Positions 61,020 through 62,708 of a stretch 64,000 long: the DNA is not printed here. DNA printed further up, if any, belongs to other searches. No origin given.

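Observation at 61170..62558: Uncharacterised 462-aa soluble protein with RLHP motif and coding homopolymeric A tracts, between a nonulosonate synthase and a flippase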

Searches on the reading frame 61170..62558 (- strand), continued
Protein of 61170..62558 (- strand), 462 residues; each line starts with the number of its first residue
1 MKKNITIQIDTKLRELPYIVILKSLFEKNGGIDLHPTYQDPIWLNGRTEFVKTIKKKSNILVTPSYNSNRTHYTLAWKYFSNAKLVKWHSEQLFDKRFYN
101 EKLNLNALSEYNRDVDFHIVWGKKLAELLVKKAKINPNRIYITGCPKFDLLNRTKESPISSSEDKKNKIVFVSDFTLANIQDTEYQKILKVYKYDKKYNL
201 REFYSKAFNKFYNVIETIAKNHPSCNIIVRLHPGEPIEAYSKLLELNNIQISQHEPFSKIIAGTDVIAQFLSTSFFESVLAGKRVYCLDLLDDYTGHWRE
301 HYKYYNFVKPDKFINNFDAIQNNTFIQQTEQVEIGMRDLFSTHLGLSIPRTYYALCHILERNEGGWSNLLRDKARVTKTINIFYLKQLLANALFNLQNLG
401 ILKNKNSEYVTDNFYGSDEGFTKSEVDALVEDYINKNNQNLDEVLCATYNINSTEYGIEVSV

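Call 55: search_protein_families(library=ncbifam, proteins=[L002:3319-4317:+, L002:4317-5480:+, L002:5490-6551:+, L002:6557-7246:+, L002:7249-8814:+, L002:8818-9885:+, L002:11386-12663:+, L002:12953-14032:+, L002:1322-2185:+, L002:2196-3224:+], max_evalue=0.00001)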
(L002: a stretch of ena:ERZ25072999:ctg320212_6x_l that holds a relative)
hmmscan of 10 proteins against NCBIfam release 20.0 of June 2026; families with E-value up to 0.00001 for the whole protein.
L002:3319-4317:+ (332 aa): 16 families
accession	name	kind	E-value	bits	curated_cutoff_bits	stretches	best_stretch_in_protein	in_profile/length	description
TIGR03589.1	PseB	equivalog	3.1e-161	535.7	407.75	1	1-321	1-323/324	UDP-N-acetylglucosamine 4,6-dehydratase (inverting)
TIGR04130.1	FnlA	equivalog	6.2e-74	248.9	730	1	1-320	1-323/337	UDP-N-acetylglucosamine 4,6-dehydratase/5-epimerase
TIGR04180.1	EDH_00030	hypoth_equivalog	2.4e-19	69.5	475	1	7-175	1-181/297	NAD-dependent 4,6-dehydratase LegB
TIGR01179.1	galE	equivalog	1.1e-15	57.3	262.3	1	7-173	2-180/332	UDP-glucose 4-epimerase GalE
TIGR01181.1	dTDP_gluc_dehyt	equivalog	1.6e-12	47.2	365.1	1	7-135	2-134/321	dTDP-glucose 4,6-dehydratase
TIGR02622.1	CDP_4_6_dhtase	equivalog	7.2e-12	45.1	278.45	1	3-129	3-132/352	CDP-glucose 4,6-dehydratase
NF041293.1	G6PDh_Azf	equivalog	1e-11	44.8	400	1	5-129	3-118/252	NAD-dependent glucose-6-phosphate dehydrogenase Azf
TIGR02197.1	heptose_epim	equivalog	1.8e-11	43.8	274.6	1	7-173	1-174/316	ADP-glyceromanno-heptose 6-epimerase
TIGR03466.1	HpnA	hypoth_equivalog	1.4e-10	40.6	367.65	1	6-126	2-113/327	hopanoid-associated sugar epimerase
NF042422.1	oxyalk_red_OleD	equivalog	3e-10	40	580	1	7-133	3-121/329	2-alkyl-3-oxoalkanoate reductase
NF052578.1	StrlDmthSdmBMthl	equivalog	1.5e-08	34.8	600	1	6-129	2-116/328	sterol demethylase protein SdmB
NF007956.0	PRK10675.1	subfamily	7.3e-08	31.9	394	1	7-125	3-123/338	UDP-glucose 4-epimerase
NF042423.1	oxyalk_red_Shew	equivalog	1.9e-07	30.5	580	1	6-127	10-119/331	2-alkyl-3-oxoalkanoate reductase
TIGR01214.1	rmlD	equivalog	4.3e-07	29.3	224.05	1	6-127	1-101/285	dTDP-4-dehydrorhamnose reductase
NF043036.1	ErythonDh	equivalog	1.2e-06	28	325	1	7-125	3-123/321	D-erythronate dehydrogenase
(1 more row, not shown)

L002:4317-5480:+ (387 aa): 7 families
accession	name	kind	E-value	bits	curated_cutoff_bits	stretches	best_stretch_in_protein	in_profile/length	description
TIGR03588.1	PseC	equivalog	3.3e-170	566.1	423.5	1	3-384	1-378/380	UDP-4-amino-4,6-dideoxy-N-acetyl-beta-L-altrosamine transaminase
NF008658.2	PRK11658.1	equivalog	4.9e-82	275.6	631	1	2-384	3-375/379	UDP-4-amino-4-deoxy-L-arabinose aminotransferase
TIGR04181.1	NHT_00031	hypoth_equivalog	2.7e-70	237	420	1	11-365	8-357/359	LegC family aminotransferase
NF008687.0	PRK11706.1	equivalog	6.8e-61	206.1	375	1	4-385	2-373/375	dTDP-4-amino-4,6-dideoxygalactose transaminase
TIGR02379.1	ECA_wecE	subfamily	1.2e-48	165.8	434.85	1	4-384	2-373/376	dTDP-4-amino-4,6-dideoxy-D-glucose transaminase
NF011936.0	PRK15407.1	equivalog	2e-45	155.3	423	1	3-386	36-436/440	lipopolysaccharide biosynthesis protein RfbH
TIGR04427.1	PLP_DesI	equivalog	7.4e-42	143.8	650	1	23-378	42-375/390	dTDP-4-dehydro-6-deoxyglucose aminotransferase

L002:5490-6551:+ (353 aa): 4 families
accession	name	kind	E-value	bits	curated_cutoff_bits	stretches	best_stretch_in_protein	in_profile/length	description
TIGR03569.1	NeuB_NnaB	equivalog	5.1e-75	252.5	399.65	1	15-345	1-327/329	N-acetylneuraminate synthase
TIGR03586.1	PseI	equivalog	2.3e-64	217.7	340.25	1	16-346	3-326/327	pseudaminic acid synthase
TIGR01361.1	DAHP_synth_Bsub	equivalog_domain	1.8e-06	27.5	267.75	0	102-270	82-258/260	3-deoxy-7-phosphoheptulonate synthase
NF006421.0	PRK08673.1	subfamily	5.9e-06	25.7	335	0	99-276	148-333/338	3-deoxy-7-phosphoheptulonate synthase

L002:6557-7246:+ (229 aa): 6 families
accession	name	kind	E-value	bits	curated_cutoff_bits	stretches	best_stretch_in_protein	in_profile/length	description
TIGR03584.1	PseF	equivalog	2.9e-56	190.6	205.7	1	7-221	1-220/222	pseudaminic acid cytidylyltransferase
NF003952.0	PRK05450.1-5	subfamily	1.5e-14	53.7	193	1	6-117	3-109/250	3-deoxy-manno-octulosonate cytidylyltransferase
NF009905.0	PRK13368.1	subfamily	3.8e-13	49.3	255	1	5-72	2-69/243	3-deoxy-manno-octulosonate cytidylyltransferase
NF003948.0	PRK05450.1-1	equivalog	1.3e-09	37.6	281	1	2-70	2-69/248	3-deoxy-manno-octulosonate cytidylyltransferase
TIGR00466.1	kdsB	equivalog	1.4e-09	37.7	155.2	1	8-92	5-84/241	3-deoxy-manno-octulosonate cytidylyltransferase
NF003950.0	PRK05450.1-3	subfamily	2.1e-09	37.1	234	1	7-75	4-72/248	3-deoxy-manno-octulosonate cytidylyltransferase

L002:7249-8814:+ (521 aa): 4 families
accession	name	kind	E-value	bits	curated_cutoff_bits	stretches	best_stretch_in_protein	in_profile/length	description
TIGR03590.1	PseG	equivalog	5.5e-95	318.2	153.55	1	1-308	1-280/280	UDP-2,4-diacetamido-2,4,6-trideoxy-beta-L-altropyranose hydrolase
TIGR03585.1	PseH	equivalog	4.1e-12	46.4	93.1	1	380-516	5-144/156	UDP-4-amino-4,6-dideoxy-N-acetyl-beta-L-altrosamine N-acetyltransferase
TIGR01133.1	murG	equivalog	6.1e-12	45.2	250.25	1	231-364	215-352/353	undecaprenyldiphospho-muramoylpentapeptide beta-N-acetylglucosaminyltransferase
TIGR01575.1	rimI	equivalog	1.5e-06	28.4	86.4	1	410-514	18-121/132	ribosomal protein S18-alanine N-acetyltransferase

L002:8818-9885:+ (355 aa): 2 families
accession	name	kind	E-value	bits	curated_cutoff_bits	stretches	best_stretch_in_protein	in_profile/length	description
TIGR03586.1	PseI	equivalog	5.9e-143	476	340.25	1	19-346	2-327/327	pseudaminic acid synthase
TIGR03569.1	NeuB_NnaB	equivalog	1.5e-83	280.6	399.65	1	19-344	1-327/329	N-acetylneuraminate synthase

L002:11386-12663:+ (425 aa): 0 families

L002:12953-14032:+ (359 aa): 25 families
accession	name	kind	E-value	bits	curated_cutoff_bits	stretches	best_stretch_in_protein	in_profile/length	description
TIGR03999.1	thiol_BshA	equivalog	3.3e-29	102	273.7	1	71-342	76-360/375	N-acetyl-alpha-D-glucosaminyl L-malate synthase BshA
TIGR03088.1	stp2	hypoth_equivalog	1.5e-21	76.8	409.05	1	184-346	197-360/374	TIGR03088 family PEP-CTERM/XrtA system glycosyltransferase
NF050056.1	ProtGlycPglH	equivalog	1.8e-21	76.6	600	1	65-348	71-345/354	GalNAc-alpha-(1->4)-GalNAc-alpha-(1->3)-diNAcBac-PP-undecaprenol alpha-1,4-N-acetyl-D-galactosaminyltransferase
NF047880.1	glyco_SdgA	exception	3.2e-21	75.5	800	1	150-342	287-477/488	serine-aspartate repeat adhesin O-glycosyltransferase SdgA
NF041876.1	EPS_EpsE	equivalog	6.3e-20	71.8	400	1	188-330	221-370/389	exopolysaccharide biosynthesis GT4 family glycosyltransferase EpsE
NF047684.1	TeichurnBiosyTuaC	equivalog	2.4e-16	59.6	550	1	185-333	223-366/391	teichuronic acid biosynthesis protein TuaC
NF050063.1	ProtGlycPglJ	equivalog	3.7e-15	56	500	1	160-336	177-347/363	N-acetylgalactosamine-N,N'-diacetylbacillosaminyl-diphospho-undecaprenol 4-alpha-N-acetylgalactosaminyltransferase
NF049988.1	MGlcDAGSynMgs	equivalog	1.5e-14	54.2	400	1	185-354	217-386/398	alpha-monoglucosyldiacylglycerol synthase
NF038011.1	PelF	equivalog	1.1e-12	47.8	100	1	154-289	285-417/489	GT4 family glycosyltransferase PelF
NF041010.1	glycosy_Agl16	equivalog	3.3e-12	45.9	575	1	132-340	131-336/352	glycosylation protein Agl16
TIGR04005.1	wcaL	equivalog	3.2e-11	42.7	537.6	1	183-319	224-368/406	colanic acid biosynthesis glycosyltransferase WcaL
NF007396.0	PRK09922.1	equivalog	4.3e-11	42.3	385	1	148-326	149-331/361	lipopolysaccharide 1,6-galactosyltransferase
TIGR02918.1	TIGR02918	equivalog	7.6e-11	41.4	574.6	1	184-354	322-495/500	accessory Sec system glycosyltransferase GtfA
NF047881.1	glyco_SdgB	exception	8.5e-11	41.2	800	1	182-357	322-494/496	serine-aspartate repeat adhesin O-glycosyltransferase SdgB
NF011726.0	PRK15179.1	equivalog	1.8e-10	39.8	733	1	194-288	530-624/694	Vi polysaccharide biosynthesis protein TviE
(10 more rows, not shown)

L002:1322-2185:+ (287 aa): 14 families
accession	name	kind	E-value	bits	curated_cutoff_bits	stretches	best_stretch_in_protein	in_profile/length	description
TIGR04182.1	glyco_TIGR04182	equivalog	5.3e-37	127.8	325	1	5-278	2-284/293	S-layer glycoprotein N-glycosyltransferase AglJ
NF041391.1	DPhHxTase_Halo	equivalog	3e-22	78.7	375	1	30-214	23-205/213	dolichyl-phosphate hexose transferase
NF058614.1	PPMAGASynPpgS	equivalog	7.1e-22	77.9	370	1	6-178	3-182/226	polyprenyl-phospho-N-acetylgalactosaminyl synthase PpgS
NF047588.1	GlcsyltransPgfSStrep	equivalog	6e-19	68.4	500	1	5-280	3-291/308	glycosyltransferase PgfS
TIGR03965.1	mycofact_glyco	equivalog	5.8e-17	61.7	280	1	3-124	74-201/467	mycofactocin biosynthesis glycosyltransferase MftF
TIGR04283.1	glyco_like_mftF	equivalog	1.2e-16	61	182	1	5-105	1-100/221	TIGR04283 family arsenosugar biosynthesis glycosyltransferase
NF007986.1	PRK10714.1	equivalog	9.8e-15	54.4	529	1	4-164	7-176/316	undecaprenyl-phosphate 4-deoxy-4-formamido-L-arabinose transferase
TIGR03937.1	PgaC_IcaA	equivalog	1.7e-13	50.3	422.3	1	3-119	45-165/407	poly-beta-1,6-N-acetyl-D-glucosamine synthase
NF041875.1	EPS_EpsD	equivalog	6e-10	39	370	1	5-108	1-110/325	exopolysaccharide biosynthesis glycosyltransferase EpsD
NF007482.0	PRK10073.1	equivalog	2.3e-09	36.7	423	1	3-109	6-118/334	glycosyltransferase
NF010496.0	PRK13915.1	equivalog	1.4e-08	34.2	262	1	3-101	31-141/307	glucosyl-3-phosphoglycerate synthase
NF047683.1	TeichurnBiosyTuaG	equivalog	2.3e-07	30.7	400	1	3-104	6-113/252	teichuronic acid biosynthesis protein TuaG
TIGR03469.1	HpnB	hypoth_equivalog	2.6e-07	30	379.25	1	4-104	45-162/386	hopene-associated glycosyltransferase HpnB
NF041394.1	GtaseAglG_Halo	equivalog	4.5e-06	26.2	440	1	26-126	27-132/304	glucosyl-dolichyl phosphate glucuronosyltransferase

L002:2196-3224:+ (342 aa): 0 families

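Call 63: find_encoding_contigs(protein=P0009, flank=6000, max_places=2)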
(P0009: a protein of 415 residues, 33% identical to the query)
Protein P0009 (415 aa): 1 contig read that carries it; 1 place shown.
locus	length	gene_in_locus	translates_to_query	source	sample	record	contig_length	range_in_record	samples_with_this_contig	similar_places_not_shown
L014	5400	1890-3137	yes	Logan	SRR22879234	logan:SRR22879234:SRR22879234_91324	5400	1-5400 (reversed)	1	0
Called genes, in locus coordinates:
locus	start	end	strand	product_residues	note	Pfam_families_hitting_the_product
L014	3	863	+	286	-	?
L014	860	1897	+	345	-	PF00534:Glycos_transf_1, PF13692:Glyco_trans_1_4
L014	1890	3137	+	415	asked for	-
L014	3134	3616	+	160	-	PF25087:GMPPB_C (faint), PF25084:LbH_EIF2B (weak), PF14602:Hexapep_2 (faint), PF00132:Hexapep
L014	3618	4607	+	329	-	PF01073:3Beta_HSD, PF01370:Epimerase, PF02719:Polysacc_synt_2, PF05368:NmrA, PF07993:NAD_binding_4, PF13460:NAD_binding_10, PF16363:GDP_Man_Dehyd, PF08485:Polysacc_syn_2C, +2 more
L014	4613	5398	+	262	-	?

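Call 64: find_encoding_contigs(protein=P0010, flank=6000, max_places=2)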
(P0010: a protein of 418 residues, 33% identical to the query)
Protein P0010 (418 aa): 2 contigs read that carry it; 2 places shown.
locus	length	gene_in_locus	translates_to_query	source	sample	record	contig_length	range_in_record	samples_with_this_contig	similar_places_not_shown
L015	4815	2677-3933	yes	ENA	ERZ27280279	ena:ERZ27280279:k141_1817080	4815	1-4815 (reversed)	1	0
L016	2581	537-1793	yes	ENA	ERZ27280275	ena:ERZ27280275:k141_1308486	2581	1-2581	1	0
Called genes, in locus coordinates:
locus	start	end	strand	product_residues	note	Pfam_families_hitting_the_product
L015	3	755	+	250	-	?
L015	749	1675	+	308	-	PF01370:Epimerase, PF16363:GDP_Man_Dehyd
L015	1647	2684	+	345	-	PF00534:Glycos_transf_1, PF13692:Glyco_trans_1_4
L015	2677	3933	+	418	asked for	-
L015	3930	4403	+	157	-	PF25084:LbH_EIF2B (weak), PF25087:GMPPB_C (faint), PF00132:Hexapep, PF14602:Hexapep_2 (weak)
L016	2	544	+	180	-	?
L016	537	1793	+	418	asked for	-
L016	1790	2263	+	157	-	PF25084:LbH_EIF2B (weak), PF25087:GMPPB_C (faint), PF00132:Hexapep, PF14602:Hexapep_2 (weak)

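Call 65: find_encoding_contigs(protein=P0011, flank=6000, max_places=2)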
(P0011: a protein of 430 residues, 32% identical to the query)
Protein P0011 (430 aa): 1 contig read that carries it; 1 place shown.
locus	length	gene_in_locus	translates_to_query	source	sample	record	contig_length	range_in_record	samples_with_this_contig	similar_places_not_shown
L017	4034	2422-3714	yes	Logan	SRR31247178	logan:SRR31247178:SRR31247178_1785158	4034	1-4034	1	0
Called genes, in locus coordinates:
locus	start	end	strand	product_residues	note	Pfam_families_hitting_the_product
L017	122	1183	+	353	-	PF03102:NeuB, PF08666:SAF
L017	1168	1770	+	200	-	PF02698:DUF218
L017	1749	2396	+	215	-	-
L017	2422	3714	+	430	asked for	-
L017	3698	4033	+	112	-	?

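Call 66: search_protein_families(library=ncbifam, proteins=[L001:12327-13001:+, L001:13002-14312:+, L001:14309-15553:+, L001:15547-16494:+, L001:11392-12336:+, L014:3618-4607:+, L017:122-1183:+, L017:1749-2396:+], max_evalue=0.001)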
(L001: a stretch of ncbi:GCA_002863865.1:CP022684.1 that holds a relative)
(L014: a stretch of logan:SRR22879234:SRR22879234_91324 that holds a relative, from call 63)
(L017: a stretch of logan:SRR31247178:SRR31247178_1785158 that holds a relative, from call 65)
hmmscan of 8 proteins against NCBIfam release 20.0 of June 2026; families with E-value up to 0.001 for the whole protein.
L001:12327-13001:+ (224 aa): 0 families

L001:13002-14312:+ (436 aa): 1 family
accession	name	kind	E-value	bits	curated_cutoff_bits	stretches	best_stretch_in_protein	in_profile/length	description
TIGR04370.1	glyco_rpt_poly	subfamily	3.9e-12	45.9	40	1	28-378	12-353/396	oligosaccharide repeat unit polymerase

L001:14309-15553:+ (414 aa): 0 families

L001:15547-16494:+ (315 aa): 0 families

L001:11392-12336:+ (314 aa): 0 families

L014:3618-4607:+ (329 aa): 38 families (the best 25 are shown)
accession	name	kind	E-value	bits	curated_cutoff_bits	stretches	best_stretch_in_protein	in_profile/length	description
TIGR04130.1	FnlA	equivalog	5.2e-164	545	730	1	1-324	1-327/337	UDP-N-acetylglucosamine 4,6-dehydratase/5-epimerase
TIGR03589.1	PseB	equivalog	7.9e-95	317.5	407.75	1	1-320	1-322/324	UDP-N-acetylglucosamine 4,6-dehydratase (inverting)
TIGR04180.1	EDH_00030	hypoth_equivalog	2.7e-18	66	475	1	8-127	2-124/297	NAD-dependent 4,6-dehydratase LegB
TIGR03466.1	HpnA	hypoth_equivalog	1.2e-16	60.5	367.65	1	7-126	3-115/327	hopanoid-associated sugar epimerase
NF052578.1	StrlDmthSdmBMthl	equivalog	1.2e-13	51.6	600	1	8-138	4-126/328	sterol demethylase protein SdmB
TIGR01179.1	galE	equivalog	1.6e-13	50.2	262.3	1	7-166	2-177/332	UDP-glucose 4-epimerase GalE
TIGR02622.1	CDP_4_6_dhtase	equivalog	2.6e-13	49.8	278.45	1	1-127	1-132/352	CDP-glucose 4,6-dehydratase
NF041293.1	G6PDh_Azf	equivalog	2.3e-12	46.9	400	1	4-129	2-120/252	NAD-dependent glucose-6-phosphate dehydrogenase Azf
NF042423.1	oxyalk_red_Shew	equivalog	5.5e-12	45.4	580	1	6-126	10-120/331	2-alkyl-3-oxoalkanoate reductase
NF042422.1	oxyalk_red_OleD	equivalog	6.6e-12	45.4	580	1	7-127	3-113/329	2-alkyl-3-oxoalkanoate reductase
TIGR02197.1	heptose_epim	equivalog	1.6e-11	44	274.6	1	7-249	1-269/316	ADP-glyceromanno-heptose 6-epimerase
TIGR01181.1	dTDP_gluc_dehyt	equivalog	1.1e-09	37.8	365.1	1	7-129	2-129/321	dTDP-glucose 4,6-dehydratase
NF011728.1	PRK15181.1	equivalog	2.4e-09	36.7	760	1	5-118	16-135/348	Vi polysaccharide biosynthesis UDP-N-acetylglucosaminuronic acid C-4 epimerase TviC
NF047837.1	UDPAcbARedWbcJ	equivalog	2.8e-09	36.3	500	1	65-263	38-240/372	UDP-2-acetamido-2,6-beta-L-arabino-hexul-4-ose reductase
NF007956.0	PRK10675.1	subfamily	1.3e-07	31.1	394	1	7-129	3-128/338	UDP-glucose 4-epimerase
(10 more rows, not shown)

L017:122-1183:+ (353 aa): 5 families
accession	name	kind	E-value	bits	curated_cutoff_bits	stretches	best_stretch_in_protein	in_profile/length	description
TIGR03569.1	NeuB_NnaB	equivalog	4.4e-89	298.8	399.65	1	22-346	2-327/329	N-acetylneuraminate synthase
TIGR03586.1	PseI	equivalog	1.5e-84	284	340.25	1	21-348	2-327/327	pseudaminic acid synthase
TIGR01361.1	DAHP_synth_Bsub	equivalog_domain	6e-05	22.5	267.75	1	83-188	62-167/260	3-deoxy-7-phosphoheptulonate synthase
NF006421.0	PRK08673.1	subfamily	7.9e-05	22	335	1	101-279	149-335/338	3-deoxy-7-phosphoheptulonate synthase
NF009239.0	PRK12595.1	equivalog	0.00029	19.9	279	1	100-188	172-260/360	bifunctional 3-deoxy-7-phosphoheptulonate synthase/chorismate mutase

L017:1749-2396:+ (215 aa): 0 families

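Call 67: find_encoding_contigs(protein=P0008, flank=3000, max_places=2)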
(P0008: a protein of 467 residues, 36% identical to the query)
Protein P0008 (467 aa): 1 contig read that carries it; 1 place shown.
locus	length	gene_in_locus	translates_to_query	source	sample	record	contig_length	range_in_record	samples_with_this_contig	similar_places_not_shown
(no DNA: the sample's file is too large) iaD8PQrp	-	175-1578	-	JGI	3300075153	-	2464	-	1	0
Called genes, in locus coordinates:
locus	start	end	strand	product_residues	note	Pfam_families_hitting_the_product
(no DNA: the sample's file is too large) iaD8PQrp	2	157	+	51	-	?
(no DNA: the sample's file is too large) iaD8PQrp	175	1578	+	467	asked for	-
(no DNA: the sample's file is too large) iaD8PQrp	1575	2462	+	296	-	?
